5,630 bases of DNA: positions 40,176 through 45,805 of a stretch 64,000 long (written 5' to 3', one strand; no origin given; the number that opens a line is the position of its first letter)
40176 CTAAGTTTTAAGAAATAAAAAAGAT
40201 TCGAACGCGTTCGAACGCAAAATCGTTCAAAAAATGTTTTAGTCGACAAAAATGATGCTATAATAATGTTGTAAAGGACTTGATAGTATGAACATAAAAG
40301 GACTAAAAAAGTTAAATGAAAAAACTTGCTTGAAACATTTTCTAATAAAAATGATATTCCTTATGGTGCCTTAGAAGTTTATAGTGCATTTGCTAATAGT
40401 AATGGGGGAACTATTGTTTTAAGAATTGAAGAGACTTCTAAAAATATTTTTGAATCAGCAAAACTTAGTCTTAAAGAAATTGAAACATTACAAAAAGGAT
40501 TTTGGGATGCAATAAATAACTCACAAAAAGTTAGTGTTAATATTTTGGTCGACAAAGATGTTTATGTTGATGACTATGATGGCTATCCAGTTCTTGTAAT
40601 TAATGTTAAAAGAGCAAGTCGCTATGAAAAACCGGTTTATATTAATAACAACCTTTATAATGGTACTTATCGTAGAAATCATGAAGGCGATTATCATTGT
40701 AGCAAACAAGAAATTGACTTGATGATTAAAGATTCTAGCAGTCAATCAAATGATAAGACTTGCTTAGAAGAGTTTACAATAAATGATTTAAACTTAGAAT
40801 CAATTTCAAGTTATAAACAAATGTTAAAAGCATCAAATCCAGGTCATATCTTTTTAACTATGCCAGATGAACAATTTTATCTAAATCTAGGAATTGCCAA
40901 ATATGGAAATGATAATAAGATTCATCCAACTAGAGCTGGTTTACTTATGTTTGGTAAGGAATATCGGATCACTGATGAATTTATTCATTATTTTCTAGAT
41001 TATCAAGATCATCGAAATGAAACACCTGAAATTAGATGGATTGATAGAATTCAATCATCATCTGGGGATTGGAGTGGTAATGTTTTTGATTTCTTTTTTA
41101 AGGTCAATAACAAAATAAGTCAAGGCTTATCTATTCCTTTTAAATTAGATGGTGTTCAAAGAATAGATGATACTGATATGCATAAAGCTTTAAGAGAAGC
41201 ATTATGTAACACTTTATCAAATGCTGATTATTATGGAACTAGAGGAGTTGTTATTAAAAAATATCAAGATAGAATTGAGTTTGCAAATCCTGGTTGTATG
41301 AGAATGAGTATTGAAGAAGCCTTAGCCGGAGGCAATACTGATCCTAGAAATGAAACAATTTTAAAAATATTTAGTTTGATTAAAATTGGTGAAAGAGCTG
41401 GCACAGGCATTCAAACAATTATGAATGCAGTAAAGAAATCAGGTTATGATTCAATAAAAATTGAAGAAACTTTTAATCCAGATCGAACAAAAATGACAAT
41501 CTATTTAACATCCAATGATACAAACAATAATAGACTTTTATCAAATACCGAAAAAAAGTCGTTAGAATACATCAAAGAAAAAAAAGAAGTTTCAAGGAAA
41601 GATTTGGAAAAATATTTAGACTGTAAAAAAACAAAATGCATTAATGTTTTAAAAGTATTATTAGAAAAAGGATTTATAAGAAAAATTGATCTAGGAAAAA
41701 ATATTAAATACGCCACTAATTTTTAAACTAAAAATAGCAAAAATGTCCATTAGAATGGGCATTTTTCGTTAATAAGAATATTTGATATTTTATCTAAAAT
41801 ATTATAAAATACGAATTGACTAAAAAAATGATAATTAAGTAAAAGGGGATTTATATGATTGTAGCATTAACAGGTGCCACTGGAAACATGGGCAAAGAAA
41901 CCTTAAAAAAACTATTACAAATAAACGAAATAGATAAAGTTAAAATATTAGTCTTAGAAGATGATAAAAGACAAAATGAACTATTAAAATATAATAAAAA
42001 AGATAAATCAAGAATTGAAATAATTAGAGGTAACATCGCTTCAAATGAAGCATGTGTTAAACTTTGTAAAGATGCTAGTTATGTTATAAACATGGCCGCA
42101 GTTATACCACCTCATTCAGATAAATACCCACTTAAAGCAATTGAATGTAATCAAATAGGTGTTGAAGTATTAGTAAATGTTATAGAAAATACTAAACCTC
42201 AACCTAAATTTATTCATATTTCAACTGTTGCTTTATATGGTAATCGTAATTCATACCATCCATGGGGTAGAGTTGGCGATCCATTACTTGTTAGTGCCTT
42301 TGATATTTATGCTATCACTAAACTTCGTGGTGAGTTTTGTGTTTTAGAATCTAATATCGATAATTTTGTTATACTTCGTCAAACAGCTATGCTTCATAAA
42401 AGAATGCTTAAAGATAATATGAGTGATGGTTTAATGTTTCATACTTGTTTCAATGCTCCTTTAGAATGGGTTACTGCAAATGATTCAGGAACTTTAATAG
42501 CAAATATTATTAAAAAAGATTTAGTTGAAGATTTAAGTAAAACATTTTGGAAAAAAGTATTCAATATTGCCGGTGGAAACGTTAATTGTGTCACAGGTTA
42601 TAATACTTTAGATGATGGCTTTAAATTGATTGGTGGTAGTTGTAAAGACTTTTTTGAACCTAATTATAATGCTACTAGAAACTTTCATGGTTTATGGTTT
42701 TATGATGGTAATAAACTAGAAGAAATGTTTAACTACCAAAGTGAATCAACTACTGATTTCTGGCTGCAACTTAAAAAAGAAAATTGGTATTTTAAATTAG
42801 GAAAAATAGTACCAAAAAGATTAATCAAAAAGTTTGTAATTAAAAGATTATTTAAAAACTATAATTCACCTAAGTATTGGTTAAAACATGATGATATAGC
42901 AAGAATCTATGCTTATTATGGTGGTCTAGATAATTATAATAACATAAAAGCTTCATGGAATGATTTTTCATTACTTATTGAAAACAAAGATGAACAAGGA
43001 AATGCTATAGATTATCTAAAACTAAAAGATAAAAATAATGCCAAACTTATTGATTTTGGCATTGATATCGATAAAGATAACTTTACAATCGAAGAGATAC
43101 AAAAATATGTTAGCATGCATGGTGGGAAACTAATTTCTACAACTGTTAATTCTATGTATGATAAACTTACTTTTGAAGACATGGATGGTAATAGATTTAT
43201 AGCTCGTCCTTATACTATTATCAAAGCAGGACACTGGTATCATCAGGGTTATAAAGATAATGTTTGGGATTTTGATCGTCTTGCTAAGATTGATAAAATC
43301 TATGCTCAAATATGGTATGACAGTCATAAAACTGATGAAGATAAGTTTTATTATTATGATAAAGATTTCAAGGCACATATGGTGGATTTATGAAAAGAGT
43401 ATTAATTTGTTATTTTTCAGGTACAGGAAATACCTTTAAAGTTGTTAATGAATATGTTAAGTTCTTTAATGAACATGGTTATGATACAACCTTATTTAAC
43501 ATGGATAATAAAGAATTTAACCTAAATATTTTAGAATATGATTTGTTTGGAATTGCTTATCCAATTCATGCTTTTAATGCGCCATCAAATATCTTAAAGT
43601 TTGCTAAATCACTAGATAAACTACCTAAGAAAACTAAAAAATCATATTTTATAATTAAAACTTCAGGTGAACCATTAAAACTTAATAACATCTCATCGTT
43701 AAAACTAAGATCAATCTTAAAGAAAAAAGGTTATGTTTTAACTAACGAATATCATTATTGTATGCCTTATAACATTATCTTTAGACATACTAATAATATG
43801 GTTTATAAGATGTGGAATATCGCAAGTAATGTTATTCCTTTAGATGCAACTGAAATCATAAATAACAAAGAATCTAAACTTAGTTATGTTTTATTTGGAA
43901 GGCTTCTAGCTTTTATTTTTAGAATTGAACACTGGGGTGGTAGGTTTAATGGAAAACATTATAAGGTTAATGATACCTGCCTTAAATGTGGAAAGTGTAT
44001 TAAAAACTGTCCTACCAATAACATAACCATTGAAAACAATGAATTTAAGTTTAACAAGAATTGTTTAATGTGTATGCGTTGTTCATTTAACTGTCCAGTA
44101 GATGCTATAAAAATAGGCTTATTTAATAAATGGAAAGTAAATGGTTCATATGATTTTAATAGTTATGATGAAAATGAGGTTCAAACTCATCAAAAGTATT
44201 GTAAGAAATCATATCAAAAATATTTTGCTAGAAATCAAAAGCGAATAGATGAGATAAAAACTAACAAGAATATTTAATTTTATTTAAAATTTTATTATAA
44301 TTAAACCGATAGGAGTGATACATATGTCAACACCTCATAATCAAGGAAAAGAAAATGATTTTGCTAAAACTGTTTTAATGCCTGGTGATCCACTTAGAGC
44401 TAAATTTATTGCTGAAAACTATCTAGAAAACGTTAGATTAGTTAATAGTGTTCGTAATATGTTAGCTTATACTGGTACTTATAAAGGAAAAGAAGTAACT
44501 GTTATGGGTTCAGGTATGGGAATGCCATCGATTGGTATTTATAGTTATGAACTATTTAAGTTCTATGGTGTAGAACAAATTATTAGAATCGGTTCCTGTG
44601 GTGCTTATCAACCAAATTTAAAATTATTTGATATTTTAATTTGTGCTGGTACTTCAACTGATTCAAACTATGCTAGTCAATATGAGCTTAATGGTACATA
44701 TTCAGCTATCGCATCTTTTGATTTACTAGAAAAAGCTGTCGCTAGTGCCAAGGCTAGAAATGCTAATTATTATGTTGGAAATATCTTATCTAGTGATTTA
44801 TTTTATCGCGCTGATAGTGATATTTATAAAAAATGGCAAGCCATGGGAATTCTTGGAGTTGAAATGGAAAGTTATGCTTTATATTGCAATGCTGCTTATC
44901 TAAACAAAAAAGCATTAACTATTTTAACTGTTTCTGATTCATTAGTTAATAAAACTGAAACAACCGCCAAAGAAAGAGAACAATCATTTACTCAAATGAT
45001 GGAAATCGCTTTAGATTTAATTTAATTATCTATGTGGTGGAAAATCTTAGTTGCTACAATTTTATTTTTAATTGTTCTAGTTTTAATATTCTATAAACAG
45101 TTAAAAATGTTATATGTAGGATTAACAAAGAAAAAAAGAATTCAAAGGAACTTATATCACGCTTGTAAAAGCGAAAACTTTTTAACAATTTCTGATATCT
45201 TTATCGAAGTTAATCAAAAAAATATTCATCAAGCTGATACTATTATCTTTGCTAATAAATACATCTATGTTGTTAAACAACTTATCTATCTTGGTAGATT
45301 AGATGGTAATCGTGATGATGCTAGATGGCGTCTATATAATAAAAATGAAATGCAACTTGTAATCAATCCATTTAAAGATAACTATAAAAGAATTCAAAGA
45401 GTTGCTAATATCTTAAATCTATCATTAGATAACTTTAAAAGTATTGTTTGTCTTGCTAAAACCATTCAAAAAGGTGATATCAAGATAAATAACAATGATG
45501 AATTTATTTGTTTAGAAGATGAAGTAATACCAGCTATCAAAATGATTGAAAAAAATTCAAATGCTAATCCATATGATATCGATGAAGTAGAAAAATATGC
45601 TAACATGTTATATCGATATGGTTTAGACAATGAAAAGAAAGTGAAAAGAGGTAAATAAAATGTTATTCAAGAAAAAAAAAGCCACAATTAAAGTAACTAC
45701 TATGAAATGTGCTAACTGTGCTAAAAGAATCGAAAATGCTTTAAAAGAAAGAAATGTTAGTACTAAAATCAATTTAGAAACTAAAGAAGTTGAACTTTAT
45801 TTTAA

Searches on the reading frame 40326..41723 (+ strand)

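Call 46: search_protein_families(library=pfam, proteins=[window:40326-41723:+], max_evalue=0.001)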
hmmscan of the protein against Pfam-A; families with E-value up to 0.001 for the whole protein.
window:40326-41723:+ (466 aa): 2 families
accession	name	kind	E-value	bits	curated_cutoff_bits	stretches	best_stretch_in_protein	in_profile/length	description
PF13749.12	HATPase_c_4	-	1.9e-14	53.9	26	1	308-382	4-81/89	Putative ATP-dependent DNA helicase recG C-terminal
PF04326.19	SLFN_AlbA_2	-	4.3e-06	27.7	25.3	1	11-125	19-117/118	Schlafen, AlbA_2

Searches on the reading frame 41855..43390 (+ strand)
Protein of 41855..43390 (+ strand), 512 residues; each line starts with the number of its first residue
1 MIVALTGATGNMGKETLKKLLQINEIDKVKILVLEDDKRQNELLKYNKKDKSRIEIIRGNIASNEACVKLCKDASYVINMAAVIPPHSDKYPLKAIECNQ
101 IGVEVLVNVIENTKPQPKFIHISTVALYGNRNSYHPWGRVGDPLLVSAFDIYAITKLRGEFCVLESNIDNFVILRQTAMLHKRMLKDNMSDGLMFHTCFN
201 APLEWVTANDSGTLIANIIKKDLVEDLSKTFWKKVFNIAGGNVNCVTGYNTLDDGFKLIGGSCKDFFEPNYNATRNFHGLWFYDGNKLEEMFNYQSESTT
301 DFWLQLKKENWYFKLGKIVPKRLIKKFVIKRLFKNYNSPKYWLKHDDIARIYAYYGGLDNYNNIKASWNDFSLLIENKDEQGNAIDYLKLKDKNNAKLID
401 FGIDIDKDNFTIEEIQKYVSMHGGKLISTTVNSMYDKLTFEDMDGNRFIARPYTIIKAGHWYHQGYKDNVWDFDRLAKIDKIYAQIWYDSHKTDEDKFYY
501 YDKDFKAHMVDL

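Call 46: search_protein_families(library=pfam, proteins=[window:41855-43390:+], max_evalue=0.001)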
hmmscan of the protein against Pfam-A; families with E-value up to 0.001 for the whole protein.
window:41855-43390:+ (512 aa): 8 families
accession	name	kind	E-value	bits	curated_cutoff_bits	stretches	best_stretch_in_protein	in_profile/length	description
PF01370.27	Epimerase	-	1.7e-14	54.3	20.9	1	4-167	2-157/240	NAD dependent epimerase/dehydratase family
PF16363.11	GDP_Man_Dehyd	-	6.1e-10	39.5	27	1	6-132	3-137/332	GDP-mannose 4,6 dehydratase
PF07993.18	NAD_binding_4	-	9.6e-10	38.5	20.1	1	5-132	1-145/258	Male sterility protein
PF01073.25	3Beta_HSD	-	6.1e-09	35.8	22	1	5-168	2-162/280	3-beta hydroxysteroid dehydrogenase/isomerase family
PF02719.21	Polysacc_synt_2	-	4.5e-08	33.1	20.2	1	3-124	1-128/293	Polysaccharide biosynthesis protein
PF04321.23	RmlD_sub_bind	-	0.00013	21.6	27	1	3-180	3-152/287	RmlD substrate binding domain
PF03435.24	Sacchrp_dh_NADP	-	0.00018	22.2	25.1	1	5-81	3-76/129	Saccharopine dehydrogenase NADP binding domain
PF13460.12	NAD_binding_10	-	0.00036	20.9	27.2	1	7-177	1-144/184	NAD(P)H-binding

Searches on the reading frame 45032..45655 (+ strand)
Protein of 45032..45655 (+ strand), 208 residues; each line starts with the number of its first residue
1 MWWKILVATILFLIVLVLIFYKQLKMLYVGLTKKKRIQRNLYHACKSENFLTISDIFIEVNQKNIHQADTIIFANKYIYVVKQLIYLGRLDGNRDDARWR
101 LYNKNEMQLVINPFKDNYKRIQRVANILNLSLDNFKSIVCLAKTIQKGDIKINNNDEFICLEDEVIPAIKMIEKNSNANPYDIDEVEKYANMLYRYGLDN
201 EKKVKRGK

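Call 46: search_protein_families(library=pfam, proteins=[window:45032-45655:+], max_evalue=0.001)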
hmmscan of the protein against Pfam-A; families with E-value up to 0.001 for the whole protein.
window:45032-45655:+ (208 aa): 1 family
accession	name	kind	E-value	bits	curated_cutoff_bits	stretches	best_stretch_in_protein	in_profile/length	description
PF08378.17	NERD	-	6.1e-08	33.6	22.1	1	45-141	16-110/111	Nuclease-related domain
